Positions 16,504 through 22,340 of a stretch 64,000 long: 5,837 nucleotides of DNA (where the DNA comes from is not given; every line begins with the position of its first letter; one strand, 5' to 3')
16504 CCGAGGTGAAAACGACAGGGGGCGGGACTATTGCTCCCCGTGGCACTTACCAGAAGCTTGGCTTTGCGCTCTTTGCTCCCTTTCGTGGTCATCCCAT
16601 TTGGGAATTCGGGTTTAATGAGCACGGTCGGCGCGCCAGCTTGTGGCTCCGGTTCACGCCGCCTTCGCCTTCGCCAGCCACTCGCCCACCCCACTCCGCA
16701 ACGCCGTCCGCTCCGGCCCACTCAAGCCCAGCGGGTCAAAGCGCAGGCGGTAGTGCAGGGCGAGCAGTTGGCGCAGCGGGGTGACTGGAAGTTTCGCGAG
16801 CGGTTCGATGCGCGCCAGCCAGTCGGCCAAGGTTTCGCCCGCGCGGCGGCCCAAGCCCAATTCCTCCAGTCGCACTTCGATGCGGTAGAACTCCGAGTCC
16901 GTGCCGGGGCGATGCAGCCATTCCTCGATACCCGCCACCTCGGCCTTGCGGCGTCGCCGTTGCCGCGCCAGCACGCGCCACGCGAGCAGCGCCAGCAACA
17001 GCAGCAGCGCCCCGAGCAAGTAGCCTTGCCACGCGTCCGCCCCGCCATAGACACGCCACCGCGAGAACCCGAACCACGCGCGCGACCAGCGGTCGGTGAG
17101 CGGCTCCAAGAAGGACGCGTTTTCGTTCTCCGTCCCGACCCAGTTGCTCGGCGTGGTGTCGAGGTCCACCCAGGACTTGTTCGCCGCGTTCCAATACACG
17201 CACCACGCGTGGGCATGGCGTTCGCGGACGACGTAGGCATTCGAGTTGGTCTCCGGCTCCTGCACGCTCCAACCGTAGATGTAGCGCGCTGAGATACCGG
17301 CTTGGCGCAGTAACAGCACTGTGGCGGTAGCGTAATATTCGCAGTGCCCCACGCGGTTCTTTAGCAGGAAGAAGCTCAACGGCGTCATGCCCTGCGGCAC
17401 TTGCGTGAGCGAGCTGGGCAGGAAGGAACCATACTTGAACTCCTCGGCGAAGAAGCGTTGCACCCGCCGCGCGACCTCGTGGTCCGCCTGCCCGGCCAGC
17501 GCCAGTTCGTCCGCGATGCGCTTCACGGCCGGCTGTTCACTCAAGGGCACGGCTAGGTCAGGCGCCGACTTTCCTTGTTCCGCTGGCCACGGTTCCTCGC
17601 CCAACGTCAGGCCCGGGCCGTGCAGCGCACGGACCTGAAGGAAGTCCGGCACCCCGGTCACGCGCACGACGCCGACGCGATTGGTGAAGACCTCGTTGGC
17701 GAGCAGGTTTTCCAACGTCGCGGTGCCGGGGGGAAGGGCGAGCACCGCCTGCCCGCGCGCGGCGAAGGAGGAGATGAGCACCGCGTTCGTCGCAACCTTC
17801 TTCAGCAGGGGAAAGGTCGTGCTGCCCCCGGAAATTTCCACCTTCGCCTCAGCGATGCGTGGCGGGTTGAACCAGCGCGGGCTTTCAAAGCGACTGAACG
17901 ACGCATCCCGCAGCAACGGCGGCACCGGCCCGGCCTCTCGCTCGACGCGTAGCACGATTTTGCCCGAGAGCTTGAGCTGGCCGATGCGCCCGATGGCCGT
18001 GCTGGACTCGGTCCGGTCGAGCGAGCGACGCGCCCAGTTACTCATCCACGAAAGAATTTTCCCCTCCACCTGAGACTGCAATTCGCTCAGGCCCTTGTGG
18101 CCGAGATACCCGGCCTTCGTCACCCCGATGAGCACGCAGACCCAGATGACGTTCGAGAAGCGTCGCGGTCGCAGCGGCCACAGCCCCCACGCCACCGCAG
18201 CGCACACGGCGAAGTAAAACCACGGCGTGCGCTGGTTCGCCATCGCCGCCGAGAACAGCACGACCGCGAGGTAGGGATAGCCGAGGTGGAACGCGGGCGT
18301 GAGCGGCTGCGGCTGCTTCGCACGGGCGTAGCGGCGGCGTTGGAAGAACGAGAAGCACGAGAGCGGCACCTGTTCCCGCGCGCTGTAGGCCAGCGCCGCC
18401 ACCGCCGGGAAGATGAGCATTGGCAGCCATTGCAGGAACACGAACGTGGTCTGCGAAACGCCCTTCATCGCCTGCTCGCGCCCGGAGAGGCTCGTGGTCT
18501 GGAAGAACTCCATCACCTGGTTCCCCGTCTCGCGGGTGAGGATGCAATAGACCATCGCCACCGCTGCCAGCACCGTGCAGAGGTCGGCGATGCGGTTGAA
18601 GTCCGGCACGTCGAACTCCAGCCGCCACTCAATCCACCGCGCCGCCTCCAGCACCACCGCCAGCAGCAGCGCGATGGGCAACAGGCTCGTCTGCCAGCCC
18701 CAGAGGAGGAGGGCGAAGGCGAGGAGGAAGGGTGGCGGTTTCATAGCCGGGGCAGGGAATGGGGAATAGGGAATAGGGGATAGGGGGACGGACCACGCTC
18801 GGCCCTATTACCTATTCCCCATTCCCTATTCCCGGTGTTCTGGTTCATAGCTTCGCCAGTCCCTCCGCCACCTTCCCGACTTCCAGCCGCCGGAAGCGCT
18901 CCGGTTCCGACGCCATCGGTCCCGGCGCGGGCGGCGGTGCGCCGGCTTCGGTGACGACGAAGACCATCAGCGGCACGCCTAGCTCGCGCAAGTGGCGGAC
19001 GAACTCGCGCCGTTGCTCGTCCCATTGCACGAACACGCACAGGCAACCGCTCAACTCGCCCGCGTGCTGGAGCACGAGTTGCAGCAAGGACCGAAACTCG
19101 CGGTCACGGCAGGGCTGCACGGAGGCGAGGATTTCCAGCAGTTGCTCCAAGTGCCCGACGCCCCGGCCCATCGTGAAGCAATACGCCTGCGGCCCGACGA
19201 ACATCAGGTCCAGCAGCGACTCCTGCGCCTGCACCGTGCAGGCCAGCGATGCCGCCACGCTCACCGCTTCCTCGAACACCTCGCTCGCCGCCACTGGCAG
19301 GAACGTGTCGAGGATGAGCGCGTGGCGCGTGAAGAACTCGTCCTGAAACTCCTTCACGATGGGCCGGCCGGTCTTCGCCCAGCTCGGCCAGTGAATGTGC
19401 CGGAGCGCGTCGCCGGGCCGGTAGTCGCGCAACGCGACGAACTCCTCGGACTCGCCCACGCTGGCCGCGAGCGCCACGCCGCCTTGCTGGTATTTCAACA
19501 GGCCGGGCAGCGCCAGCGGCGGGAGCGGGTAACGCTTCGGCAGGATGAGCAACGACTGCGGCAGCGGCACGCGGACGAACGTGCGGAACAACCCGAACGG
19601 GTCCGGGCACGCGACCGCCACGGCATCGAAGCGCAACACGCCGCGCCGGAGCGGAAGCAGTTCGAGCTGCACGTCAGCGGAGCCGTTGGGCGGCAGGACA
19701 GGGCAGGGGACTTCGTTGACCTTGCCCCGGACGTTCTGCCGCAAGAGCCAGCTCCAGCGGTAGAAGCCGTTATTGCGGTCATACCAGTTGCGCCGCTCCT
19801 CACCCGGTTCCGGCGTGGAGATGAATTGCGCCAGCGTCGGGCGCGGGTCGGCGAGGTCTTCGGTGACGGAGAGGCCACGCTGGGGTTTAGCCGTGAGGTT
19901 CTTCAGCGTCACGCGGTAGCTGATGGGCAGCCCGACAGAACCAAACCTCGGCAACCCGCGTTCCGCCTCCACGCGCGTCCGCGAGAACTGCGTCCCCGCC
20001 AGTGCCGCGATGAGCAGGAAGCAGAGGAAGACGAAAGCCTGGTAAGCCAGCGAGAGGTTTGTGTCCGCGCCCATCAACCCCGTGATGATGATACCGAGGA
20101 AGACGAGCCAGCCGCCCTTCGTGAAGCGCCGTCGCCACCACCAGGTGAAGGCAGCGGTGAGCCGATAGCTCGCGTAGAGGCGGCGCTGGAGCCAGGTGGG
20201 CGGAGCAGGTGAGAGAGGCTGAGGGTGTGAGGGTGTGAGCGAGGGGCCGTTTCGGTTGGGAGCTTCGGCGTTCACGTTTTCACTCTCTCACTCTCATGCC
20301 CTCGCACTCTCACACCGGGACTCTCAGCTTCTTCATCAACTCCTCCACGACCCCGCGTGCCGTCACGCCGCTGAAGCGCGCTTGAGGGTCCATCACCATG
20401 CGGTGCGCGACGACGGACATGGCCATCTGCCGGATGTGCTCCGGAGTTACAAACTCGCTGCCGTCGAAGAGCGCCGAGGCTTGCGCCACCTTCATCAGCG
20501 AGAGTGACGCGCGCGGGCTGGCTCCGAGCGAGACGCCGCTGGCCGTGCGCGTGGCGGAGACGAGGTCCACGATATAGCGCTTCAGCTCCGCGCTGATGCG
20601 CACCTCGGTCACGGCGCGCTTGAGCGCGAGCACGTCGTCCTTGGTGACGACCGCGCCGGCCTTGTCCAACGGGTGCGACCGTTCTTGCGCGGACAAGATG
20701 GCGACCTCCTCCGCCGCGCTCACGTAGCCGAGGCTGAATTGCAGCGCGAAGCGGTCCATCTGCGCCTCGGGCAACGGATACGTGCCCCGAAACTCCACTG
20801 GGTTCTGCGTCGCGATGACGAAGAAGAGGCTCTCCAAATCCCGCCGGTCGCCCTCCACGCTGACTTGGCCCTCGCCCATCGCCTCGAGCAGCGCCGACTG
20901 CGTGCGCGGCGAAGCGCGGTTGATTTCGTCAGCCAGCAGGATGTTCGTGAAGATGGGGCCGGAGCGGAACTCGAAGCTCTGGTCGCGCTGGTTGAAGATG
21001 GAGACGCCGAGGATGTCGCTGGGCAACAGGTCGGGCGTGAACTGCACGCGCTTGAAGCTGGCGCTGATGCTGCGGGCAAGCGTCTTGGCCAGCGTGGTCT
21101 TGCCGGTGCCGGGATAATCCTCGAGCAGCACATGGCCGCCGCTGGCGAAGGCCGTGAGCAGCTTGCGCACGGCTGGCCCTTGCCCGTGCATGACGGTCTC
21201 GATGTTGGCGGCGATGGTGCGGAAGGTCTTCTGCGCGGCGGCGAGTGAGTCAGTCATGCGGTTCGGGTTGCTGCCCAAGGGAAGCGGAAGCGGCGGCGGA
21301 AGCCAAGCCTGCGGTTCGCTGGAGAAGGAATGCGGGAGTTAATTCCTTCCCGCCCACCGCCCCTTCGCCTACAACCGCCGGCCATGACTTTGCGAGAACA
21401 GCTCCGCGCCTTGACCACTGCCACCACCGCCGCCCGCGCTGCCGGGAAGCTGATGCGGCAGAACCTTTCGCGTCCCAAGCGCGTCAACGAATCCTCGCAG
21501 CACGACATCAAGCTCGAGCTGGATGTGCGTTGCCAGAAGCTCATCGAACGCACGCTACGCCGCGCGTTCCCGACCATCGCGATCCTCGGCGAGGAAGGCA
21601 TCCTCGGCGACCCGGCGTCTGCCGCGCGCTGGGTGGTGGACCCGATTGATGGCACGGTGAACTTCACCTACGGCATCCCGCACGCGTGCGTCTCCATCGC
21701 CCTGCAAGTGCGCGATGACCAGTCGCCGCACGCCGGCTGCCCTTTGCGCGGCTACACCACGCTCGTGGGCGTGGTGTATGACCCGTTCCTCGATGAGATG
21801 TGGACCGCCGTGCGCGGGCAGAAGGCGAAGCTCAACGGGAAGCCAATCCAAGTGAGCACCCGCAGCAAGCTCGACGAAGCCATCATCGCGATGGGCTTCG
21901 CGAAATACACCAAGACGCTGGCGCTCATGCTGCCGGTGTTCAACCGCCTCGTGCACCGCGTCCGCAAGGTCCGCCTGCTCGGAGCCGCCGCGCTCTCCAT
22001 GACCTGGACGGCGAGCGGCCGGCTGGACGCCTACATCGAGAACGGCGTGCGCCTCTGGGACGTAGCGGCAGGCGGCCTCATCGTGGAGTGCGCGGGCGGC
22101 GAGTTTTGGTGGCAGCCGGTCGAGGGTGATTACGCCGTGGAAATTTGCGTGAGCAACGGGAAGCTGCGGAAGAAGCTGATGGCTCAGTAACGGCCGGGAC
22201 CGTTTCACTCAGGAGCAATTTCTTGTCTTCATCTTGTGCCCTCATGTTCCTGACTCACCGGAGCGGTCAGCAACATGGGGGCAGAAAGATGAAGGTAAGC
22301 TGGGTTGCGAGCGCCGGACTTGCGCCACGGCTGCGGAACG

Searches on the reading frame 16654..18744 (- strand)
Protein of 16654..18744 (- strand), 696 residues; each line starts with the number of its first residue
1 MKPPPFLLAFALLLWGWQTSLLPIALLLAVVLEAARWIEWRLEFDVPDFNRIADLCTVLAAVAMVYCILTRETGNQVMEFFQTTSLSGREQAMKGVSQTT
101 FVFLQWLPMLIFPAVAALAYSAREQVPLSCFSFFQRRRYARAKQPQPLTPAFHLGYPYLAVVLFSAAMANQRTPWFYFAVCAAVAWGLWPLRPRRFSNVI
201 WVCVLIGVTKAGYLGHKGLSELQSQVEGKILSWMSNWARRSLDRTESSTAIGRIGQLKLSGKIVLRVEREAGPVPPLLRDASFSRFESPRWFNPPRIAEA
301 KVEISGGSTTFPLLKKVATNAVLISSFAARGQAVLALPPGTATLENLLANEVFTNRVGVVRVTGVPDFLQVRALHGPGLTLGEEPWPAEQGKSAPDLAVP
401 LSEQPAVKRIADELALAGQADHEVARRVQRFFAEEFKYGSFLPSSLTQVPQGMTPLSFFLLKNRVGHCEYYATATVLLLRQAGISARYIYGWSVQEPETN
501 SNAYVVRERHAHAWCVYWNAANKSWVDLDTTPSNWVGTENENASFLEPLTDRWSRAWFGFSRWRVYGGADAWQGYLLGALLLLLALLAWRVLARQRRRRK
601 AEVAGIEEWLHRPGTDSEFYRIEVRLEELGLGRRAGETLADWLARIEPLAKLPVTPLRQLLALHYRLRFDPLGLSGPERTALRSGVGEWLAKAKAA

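Call 9: search_protein_families(library=pfam, proteins=[window:16654-18744:-], max_evalue=0.001)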
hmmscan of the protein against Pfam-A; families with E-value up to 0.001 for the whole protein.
window:16654-18744:- (696 aa): 2 families
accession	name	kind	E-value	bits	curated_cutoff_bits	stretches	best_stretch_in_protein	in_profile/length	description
PF01841.26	Transglut_core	-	1.2e-15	58.1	23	1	409-529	2-107/108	Transglutaminase-like superfamily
PF13559.11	DUF4129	-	1.4e-06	28.7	24.8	1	620-683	3-65/69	Domain of unknown function (DUF4129)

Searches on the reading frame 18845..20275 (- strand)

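Call 9: search_protein_families(library=pfam, proteins=[window:18845-20275:-], max_evalue=0.001)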
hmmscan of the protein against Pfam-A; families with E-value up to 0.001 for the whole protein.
window:18845-20275:- (476 aa): 1 family
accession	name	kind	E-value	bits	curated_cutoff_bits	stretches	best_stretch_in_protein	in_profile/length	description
PF01882.25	DUF58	-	9.8e-09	35.2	23.4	1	282-390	2-115/216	Protein of unknown function DUF58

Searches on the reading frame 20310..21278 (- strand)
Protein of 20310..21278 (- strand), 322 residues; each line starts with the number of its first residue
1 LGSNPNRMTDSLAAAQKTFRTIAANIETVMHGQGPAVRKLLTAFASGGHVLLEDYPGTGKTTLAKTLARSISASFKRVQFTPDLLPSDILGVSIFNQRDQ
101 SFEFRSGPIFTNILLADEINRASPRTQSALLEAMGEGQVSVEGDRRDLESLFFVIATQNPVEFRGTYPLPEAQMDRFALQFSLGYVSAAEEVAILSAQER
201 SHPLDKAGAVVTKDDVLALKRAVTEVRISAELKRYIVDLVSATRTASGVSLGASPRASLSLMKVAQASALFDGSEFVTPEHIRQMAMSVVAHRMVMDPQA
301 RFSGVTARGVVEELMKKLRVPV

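Call 9: search_protein_families(library=pfam, proteins=[window:20310-21278:-], max_evalue=0.001)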
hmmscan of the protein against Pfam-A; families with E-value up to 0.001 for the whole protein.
window:20310-21278:- (322 aa): 8 families
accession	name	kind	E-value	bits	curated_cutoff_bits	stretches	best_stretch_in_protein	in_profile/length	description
PF07726.17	AAA_3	-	5.2e-63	211.2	27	1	49-178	1-130/131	ATPase family associated with various cellular activities (AAA)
PF17863.7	AAA_lid_2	-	8.5e-22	77.1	22.7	1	242-313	2-73/74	AAA lid domain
PF07728.20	AAA_5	-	1.4e-12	48.2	22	1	49-177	1-139/139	AAA domain (dynein-related subfamily)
PF00004.35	AAA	-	5.3e-08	33.8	21.2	1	54-162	5-113/131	ATPase family associated with various cellular activities (AAA)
PF05496.18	RuvB_N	-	2.2e-05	24.7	27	1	48-139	34-113/159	Holliday junction DNA helicase RuvB P-loop domain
PF00158.32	Sigma54_activat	-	7.8e-05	22.9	20.2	1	42-159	17-142/168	Sigma-54 interaction domain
PF01078.27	Mg_chelatase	-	0.00018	21.4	20.3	0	31-69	6-44/207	Magnesium chelatase, subunit ChlI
PF20030.5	bpMoxR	-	0.00044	19.8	27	1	20-198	4-181/205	MoxR domain in the MoxR-vWA-beta-propeller ternary systems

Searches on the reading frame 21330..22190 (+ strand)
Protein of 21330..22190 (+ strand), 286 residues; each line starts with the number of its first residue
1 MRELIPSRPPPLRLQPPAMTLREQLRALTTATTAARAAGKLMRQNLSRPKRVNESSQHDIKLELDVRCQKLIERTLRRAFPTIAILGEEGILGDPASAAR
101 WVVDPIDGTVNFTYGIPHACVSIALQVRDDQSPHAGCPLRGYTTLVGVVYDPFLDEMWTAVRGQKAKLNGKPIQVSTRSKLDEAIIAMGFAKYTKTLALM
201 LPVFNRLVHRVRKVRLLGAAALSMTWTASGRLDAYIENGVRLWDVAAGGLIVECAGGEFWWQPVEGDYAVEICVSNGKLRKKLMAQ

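Call 53: search_protein_families(library=pfam, proteins=[window:21330-22190:+], max_evalue=0.001)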
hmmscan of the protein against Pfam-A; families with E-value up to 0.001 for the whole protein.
window:21330-22190:+ (286 aa): 1 family
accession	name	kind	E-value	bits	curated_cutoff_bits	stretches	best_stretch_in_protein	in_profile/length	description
PF00459.30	Inositol_P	-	9.6e-52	176.6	27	1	28-259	6-235/271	Inositol monophosphatase family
